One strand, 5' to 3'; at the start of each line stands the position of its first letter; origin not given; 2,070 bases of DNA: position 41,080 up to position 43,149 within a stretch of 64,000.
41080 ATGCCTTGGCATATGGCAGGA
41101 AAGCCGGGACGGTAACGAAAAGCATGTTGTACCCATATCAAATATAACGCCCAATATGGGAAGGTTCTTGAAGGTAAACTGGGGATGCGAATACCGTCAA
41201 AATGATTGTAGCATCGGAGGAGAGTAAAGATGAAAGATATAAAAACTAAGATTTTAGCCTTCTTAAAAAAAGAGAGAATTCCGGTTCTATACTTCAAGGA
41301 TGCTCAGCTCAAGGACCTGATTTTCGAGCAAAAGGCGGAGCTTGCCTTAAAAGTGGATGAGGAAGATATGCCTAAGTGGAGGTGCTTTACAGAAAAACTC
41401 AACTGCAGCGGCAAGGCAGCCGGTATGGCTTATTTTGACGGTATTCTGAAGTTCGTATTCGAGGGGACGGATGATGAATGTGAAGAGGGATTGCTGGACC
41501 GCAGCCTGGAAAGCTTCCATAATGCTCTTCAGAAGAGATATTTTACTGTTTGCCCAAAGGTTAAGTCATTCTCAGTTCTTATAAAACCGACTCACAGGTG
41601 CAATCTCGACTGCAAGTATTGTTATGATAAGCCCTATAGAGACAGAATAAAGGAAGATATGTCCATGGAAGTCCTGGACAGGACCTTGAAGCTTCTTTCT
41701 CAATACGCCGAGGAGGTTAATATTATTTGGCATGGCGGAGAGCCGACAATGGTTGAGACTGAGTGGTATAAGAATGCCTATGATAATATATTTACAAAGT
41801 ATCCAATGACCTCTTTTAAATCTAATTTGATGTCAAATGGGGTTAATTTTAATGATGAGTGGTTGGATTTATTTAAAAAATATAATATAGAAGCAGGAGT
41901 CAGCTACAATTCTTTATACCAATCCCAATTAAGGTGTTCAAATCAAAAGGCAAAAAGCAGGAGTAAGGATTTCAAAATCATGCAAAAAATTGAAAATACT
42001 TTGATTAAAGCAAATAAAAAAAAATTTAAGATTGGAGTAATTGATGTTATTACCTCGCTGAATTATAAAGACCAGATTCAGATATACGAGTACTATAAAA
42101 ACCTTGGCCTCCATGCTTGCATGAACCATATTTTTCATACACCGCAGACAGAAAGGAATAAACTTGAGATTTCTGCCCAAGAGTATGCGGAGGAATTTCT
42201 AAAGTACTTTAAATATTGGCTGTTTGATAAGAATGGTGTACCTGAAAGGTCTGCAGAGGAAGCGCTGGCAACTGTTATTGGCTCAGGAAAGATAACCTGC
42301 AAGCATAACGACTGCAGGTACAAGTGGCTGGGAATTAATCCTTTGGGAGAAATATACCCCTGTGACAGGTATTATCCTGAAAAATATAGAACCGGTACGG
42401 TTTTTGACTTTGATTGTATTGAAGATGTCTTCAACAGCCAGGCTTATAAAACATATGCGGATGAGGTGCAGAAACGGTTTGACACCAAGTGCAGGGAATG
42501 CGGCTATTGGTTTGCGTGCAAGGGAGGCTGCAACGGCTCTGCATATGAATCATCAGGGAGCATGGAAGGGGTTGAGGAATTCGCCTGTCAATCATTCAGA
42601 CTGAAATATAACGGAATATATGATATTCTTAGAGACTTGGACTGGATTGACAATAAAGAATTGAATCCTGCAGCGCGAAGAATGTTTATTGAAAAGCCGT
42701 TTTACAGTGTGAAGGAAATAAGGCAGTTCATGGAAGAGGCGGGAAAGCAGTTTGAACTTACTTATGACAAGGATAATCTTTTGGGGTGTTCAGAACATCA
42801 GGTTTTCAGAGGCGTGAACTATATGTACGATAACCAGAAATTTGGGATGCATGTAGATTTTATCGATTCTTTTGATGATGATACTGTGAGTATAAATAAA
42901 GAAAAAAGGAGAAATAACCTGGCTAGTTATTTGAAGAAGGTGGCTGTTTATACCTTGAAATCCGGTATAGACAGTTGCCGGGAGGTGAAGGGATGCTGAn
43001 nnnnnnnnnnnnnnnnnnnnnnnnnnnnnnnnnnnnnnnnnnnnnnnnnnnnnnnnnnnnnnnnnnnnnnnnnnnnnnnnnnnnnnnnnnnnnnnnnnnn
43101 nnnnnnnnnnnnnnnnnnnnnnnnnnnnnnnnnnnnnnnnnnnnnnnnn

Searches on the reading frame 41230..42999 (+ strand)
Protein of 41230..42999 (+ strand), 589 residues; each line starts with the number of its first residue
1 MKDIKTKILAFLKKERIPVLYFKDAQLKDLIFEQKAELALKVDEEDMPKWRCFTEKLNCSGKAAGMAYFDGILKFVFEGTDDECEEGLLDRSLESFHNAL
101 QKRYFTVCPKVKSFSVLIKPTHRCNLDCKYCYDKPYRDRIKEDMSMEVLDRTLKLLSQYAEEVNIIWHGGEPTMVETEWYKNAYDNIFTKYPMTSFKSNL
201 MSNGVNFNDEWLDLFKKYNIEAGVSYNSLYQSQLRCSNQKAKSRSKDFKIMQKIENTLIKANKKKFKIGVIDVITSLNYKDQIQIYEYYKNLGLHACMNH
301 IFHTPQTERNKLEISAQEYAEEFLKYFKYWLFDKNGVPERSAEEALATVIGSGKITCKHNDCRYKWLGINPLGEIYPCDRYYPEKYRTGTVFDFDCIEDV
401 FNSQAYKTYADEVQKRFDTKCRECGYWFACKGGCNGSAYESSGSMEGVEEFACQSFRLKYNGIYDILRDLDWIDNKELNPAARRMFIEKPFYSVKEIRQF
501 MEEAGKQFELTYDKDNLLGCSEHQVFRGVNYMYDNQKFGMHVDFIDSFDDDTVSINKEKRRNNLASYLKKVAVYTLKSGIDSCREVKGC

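Call 6: search_protein_families(library=pfam, proteins=[window:41230-42999:+], max_evalue=0.01)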
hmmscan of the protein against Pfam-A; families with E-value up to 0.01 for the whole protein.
window:41230-42999:+ (589 aa): 3 families
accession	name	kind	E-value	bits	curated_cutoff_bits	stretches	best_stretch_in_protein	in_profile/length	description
PF04055.27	Radical_SAM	-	6.9e-11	43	29.5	1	118-284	1-161/166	Radical SAM superfamily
PF13186.11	SPASM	-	5.4e-06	27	21.5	1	363-424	4-66/67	Iron-sulfur cluster-binding domain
PF13353.11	Fer4_12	-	0.00022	22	22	1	122-192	13-82/137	4Fe-4S single cluster domain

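Call 7: search_protein_families(library=ncbifam, proteins=[window:41230-42999:+], max_evalue=0.01)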
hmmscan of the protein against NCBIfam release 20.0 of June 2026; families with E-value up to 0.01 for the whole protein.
window:41230-42999:+ (589 aa): 55 families (the best 25 are shown)
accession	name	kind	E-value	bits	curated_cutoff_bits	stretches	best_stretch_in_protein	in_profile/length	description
TIGR03942.1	sulfatase_rSAM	equivalog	3.7e-42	144.7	349.45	1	116-467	2-357/363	anaerobic sulfatase maturase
NF041298.1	rSAM_mat_DynA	equivalog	1.9e-41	142.3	450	1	116-464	3-350/356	dynobactin maturation radical SAM/SPASM protein DynA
TIGR04083.1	rSAM_pep_methan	hypoth_equivalog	1.7e-32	112.7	300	1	116-467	2-343/376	TIGR04083 family peptide-modifying radical SAM enzyme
NF041707.1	rSAM_YhhB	equivalog_domain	1e-27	97.1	445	1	115-444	3-343/369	cyclophane-forming radical SAM/SPASM peptide maturase YhhB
NF041718.1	rSAM_phane_AMC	equivalog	1.5e-24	86.7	425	1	115-323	7-208/362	cyclophane-forming radical SAM peptide maturase AmcB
NF010308.0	PRK13745.1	equivalog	1.7e-24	86.5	484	2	106-309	5-206/412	anaerobic sulfatase-maturation protein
NF041300.1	rSAM_mat_DarW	exception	7e-24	84.4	650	1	109-438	36-370/415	radical SAM/SPASM peptide maturase DarW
NF047865.1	rSAM_PapB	equivalog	5.7e-23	81.7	340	1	111-445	2-327/330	PapB family radical SAM/SPASM ranthipeptide maturase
TIGR04261.1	rSAM_GlyRichRpt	subfamily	7.3e-23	81.2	310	1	118-458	1-350/363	cyclophane-forming radical SAM/SPASM peptide maturase GrrM/OscB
NF038005.1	rSAM_mat_DarE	equivalog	7.6e-23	81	650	1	89-449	49-415/432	darobactin maturation radical SAM/SPASM protein DarE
TIGR04163.1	rSAM_cobopep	equivalog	9.6e-23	80.6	375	1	93-453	43-405/428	peptide-modifying radical SAM enzyme CbpB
TIGR04269.1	SAM_SPASM_FxsB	subfamily_domain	1.1e-21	77.4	370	1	116-442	4-341/363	FxsB family cyclophane-forming radical SAM/SPASM peptide maturase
TIGR03974.1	rSAM_six_Cys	equivalog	1.4e-15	57.2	425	1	109-457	94-439/451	thioether cross-link-forming SCIFF peptide maturase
TIGR04463.1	rSAM_vs_C_rich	equivalog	4e-14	52.2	525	1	100-457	68-417/438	TIGR04463 family radical SAM/SPASM RiPP maturase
TIGR04317.1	W_rSAM_matur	equivalog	5.5e-13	48.8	380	1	116-430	6-319/349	tungsten cofactor oxidoreductase radical SAM maturase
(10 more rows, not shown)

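Call 37: search_solved_structures(query=window:41230-42999:+, max_evalue=0.001)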
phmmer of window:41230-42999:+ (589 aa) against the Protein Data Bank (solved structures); distinct sequences matched with E-value up to 0.001: 1.
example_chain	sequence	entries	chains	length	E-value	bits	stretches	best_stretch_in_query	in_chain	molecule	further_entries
9gm3_A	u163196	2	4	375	2.7e-07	32.7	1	116-253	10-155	ChlB radical SAM domain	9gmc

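Call 42: search_solved_structures(query=A2, max_evalue=0.01)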
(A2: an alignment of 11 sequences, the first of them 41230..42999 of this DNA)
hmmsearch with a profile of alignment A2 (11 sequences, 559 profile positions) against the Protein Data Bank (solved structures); distinct sequences matched with E-value up to 0.01: 16.
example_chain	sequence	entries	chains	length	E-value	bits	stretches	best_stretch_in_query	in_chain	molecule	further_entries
4k36_A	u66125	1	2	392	4.5e-49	170.5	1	91-441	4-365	Anaerobic sulfatase-maturating enzyme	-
4k37_A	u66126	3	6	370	1e-48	169.3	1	91-440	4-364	Anaerobic sulfatase-maturating enzyme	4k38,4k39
5wgg_A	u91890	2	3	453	1.3e-19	73.2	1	93-429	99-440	Radical SAM domain protein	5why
9gm3_A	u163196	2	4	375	2e-19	72.6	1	93-248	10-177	ChlB radical SAM domain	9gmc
8vpo_A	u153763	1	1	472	4.5e-11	45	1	61-440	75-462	Radical SAM core domain-containing protein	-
5v1q_A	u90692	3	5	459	9.4e-10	40.7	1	47-415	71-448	Radical SAM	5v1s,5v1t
2fb2_A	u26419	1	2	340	1.3e-06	30.3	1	98-269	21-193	Molybdenum cofactor biosynthesis protein A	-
1tv7_A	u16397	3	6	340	1.4e-06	30.2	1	98-269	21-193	Molybdenum cofactor biosynthesis protein A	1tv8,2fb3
4m7t_A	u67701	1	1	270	3.5e-05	25.6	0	340-397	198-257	BtrN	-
4m7s_A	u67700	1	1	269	4.4e-05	25.2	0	340-397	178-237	BtrN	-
6efn_A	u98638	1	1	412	4.9e-05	25.1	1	92-258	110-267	Sporulation killing factor maturation protein SkfB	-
5vsl_A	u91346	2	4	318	0.00029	22.6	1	93-252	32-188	Radical S-adenosyl methionine domain-containing protein 2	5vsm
6q2p_A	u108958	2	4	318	0.00029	22.5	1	93-252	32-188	Radical S-adenosyl methionine domain-containing protein 2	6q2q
7tol_A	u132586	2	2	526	0.0037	18.9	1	84-152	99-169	glycerol dibiphytanyl glycerol tetraether - macrocyclic archaeol synthase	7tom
7n7h_A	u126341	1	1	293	0.0043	18.7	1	97-250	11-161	VIPERIN-LIKE ENZYME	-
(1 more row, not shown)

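Call 58: search_protein_families(library=padloc, proteins=[window:41230-42999:+], max_evalue=0.01)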
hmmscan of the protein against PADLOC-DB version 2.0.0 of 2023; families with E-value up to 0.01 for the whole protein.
window:41230-42999:+ (589 aa): 2 families
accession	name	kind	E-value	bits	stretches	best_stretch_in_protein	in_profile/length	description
PDLC02903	pVip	-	1.5e-16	58.6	1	121-321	7-188/257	Viperins not associated with kinases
PDLC02904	pVip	-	9.6e-14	49.5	1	121-320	10-191/262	Viperins associated with kinases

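Call 69: find_homologous_proteins(query=window:41230-42999:+, max_evalue=1e-20)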
Query window:41230-42999:+ (589 aa): 117 proteins with E <= 1e-20 among 7383 candidates.
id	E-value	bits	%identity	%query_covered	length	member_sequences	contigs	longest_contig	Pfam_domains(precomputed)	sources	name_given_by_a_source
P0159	0.0e+0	1229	88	100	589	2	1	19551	PF13186.12,PF04055.28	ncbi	-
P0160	0.0e+0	1011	71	98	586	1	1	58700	PF04055.28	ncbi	-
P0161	3.8e-257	873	63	98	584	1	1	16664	PF13186.12,PF04055.28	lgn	-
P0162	8.0e-255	865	63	97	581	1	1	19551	PF13186.12,PF04055.28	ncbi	-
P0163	1.3e-254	864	64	97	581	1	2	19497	PF13186.12,PF04055.28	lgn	-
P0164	3.1e-240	817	58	97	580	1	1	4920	PF04055.28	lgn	-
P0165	9.4e-232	789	57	98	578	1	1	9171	PF13186.12,PF04055.28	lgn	-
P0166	7.3e-213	727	55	97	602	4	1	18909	PF13186.12,PF04055.28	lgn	-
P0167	2.2e-205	702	53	97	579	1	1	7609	PF04055.28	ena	-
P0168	1.4e-194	666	51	98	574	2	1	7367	PF13186.12,PF04055.28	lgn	-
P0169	2.6e-192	659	50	98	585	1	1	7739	PF13186.12,PF04055.28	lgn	-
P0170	8.2e-192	657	48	99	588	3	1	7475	PF04055.28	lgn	-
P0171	2.3e-190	652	53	94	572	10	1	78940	PF04055.28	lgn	-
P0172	3.5e-190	652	52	96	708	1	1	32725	PF13186.12,PF04055.28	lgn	-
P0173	7.2e-190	651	51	96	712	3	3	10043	PF13186.12,PF04055.28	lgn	-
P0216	2.0e-94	335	39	78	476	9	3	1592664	PF13186.12,PF04055.28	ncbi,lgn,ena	-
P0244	6.8e-75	271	31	86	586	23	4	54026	PF13186.12,PF04055.28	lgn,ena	-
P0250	8.6e-68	247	29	79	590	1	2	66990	PF13186.12,PF04055.28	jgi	-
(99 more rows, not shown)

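Call 70: find_encoding_contigs(protein=P0250, flank=8000, max_places=1)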
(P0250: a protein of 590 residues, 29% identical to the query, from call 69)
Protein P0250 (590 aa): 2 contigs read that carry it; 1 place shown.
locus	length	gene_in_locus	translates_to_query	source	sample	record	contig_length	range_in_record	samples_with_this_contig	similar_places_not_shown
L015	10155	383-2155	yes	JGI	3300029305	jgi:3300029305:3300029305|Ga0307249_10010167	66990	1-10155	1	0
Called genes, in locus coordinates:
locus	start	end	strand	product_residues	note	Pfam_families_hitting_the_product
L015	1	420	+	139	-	?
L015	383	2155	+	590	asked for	PF04055:Radical_SAM, PF13186:SPASM (weak)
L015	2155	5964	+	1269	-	-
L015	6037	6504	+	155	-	PF10502:Peptidase_S26 (weak), PF00717:Peptidase_S24 (weak)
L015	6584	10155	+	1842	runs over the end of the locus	PF17802:SpaA (faint), PF18202:TQ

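Call 71: find_encoding_contigs(protein=P0244, flank=8000, max_places=1)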
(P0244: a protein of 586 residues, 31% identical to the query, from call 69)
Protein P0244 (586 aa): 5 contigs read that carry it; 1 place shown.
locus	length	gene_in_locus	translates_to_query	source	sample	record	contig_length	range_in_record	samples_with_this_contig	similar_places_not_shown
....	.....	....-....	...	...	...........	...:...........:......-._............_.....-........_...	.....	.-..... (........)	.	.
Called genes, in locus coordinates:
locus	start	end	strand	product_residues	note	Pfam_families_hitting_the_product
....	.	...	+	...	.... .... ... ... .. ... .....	-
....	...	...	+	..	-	-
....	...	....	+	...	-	-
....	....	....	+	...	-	-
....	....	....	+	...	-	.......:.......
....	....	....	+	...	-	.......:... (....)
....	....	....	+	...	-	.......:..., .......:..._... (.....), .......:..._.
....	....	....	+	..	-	-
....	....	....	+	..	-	-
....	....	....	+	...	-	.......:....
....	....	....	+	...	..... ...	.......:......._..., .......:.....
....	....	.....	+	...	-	-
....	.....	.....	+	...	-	-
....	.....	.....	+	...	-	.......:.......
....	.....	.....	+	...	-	-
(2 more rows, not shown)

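Call 72: find_encoding_contigs(protein=P0216, flank=8000, max_places=1)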
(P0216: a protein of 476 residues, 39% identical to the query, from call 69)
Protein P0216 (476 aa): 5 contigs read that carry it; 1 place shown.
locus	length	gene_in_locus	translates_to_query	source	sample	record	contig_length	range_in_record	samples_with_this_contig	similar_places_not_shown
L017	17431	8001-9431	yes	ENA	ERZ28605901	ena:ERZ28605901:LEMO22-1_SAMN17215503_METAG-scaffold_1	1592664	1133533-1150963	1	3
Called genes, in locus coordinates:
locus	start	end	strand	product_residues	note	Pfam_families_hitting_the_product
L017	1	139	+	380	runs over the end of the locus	PF04055:Radical_SAM, PF06969:HemN_C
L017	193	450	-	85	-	PF01649:Ribosomal_S20p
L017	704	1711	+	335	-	PF03418:Peptidase_A25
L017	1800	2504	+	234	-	PF13398:Peptidase_M50B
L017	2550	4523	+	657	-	PF22745:Nlig-Ia, PF01653:DNA_ligase_aden, PF03120:OB_DNA_ligase, PF14520:HHH_5 (faint), PF12826:HHH_2, PF00533:BRCT, PF16589:BRCT_2 (weak), PF12738:PTCB-BRCT (weak)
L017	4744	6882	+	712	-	PF07517:SecA_DEAD, PF01043:SecA_PP_bind, PF21090:P-loop_SecA, PF00271:Helicase_C (weak), PF21090:P-loop_SecA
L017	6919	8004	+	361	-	PF04055:Radical_SAM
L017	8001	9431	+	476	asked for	PF04055:Radical_SAM, PF13186:SPASM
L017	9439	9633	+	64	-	-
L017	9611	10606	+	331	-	PF04055:Radical_SAM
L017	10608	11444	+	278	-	-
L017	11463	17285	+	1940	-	PF16656:Pur_ac_phosph_N (faint), PF21605:CRLF2-like_D2 (faint), PF25059:FN3_DSCAM-DSCAML_C (faint), PF21910:GH85_C (faint), PF23376:Fn3_VIN3 (faint), PF25788:Ig_Rha78A_N (faint), PF00041:fn3, PF00041:fn3, +2 more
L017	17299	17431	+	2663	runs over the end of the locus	PF00082:Peptidase_S8, PF20148:DUF6531, PF25023:TEN_YD-shell (weak), PF05593:RHS_repeat (weak), PF25023:TEN_YD-shell, PF01471:PG_binding_1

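Call 89: predict_structure(alignment_id=A4)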
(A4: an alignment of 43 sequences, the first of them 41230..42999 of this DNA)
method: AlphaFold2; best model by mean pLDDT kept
length: 589 residues; sequences in the alignment: 43
mean_pLDDT: 92.4   pTM: 0.88
mean pLDDT of the five models: 92.4, 92.2, 92.0, 90.8, 90.4
residues with pLDDT >= 90: 492; 70-90: 77; 50-70: 12; < 50: 8
segments of 3 or more residues with pLDDT < 50: 582-589
pLDDT, mean of each block of 10 residues (from residue 1): 93 97 80 87 96 95 95 94 86 96 96 96 95 91 97 98 93 97 98 97 96 97 95 92 91 95 94 97 98 94 92 97 98 96 95 76 93 94 93 98 97 96 91 90 93 95 96 95 94 95 89 94 94 72 88 95 92 81 40
secondary structure, 60 per line:
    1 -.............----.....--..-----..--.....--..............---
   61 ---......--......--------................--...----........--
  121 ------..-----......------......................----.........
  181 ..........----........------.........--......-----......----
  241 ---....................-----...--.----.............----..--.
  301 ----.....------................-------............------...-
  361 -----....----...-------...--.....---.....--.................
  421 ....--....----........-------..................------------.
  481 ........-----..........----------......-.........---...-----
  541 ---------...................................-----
elements in order: H2-14 E19-23 E37-41 H44-57 E64-69 E72-77 H86-101 E111-118 H134-139 H146-159 E160-167 H172-190 E195-202 H209-217 E220-225 H231-234 H244-263 E269-271 H279-291 H305-309 H316-331 H340-350 E366-369 E374-376 H397-401 H404-424 H427-430 H435-442 H450-467 H480-488 H494-503 H514-519 H521-529 H550-584
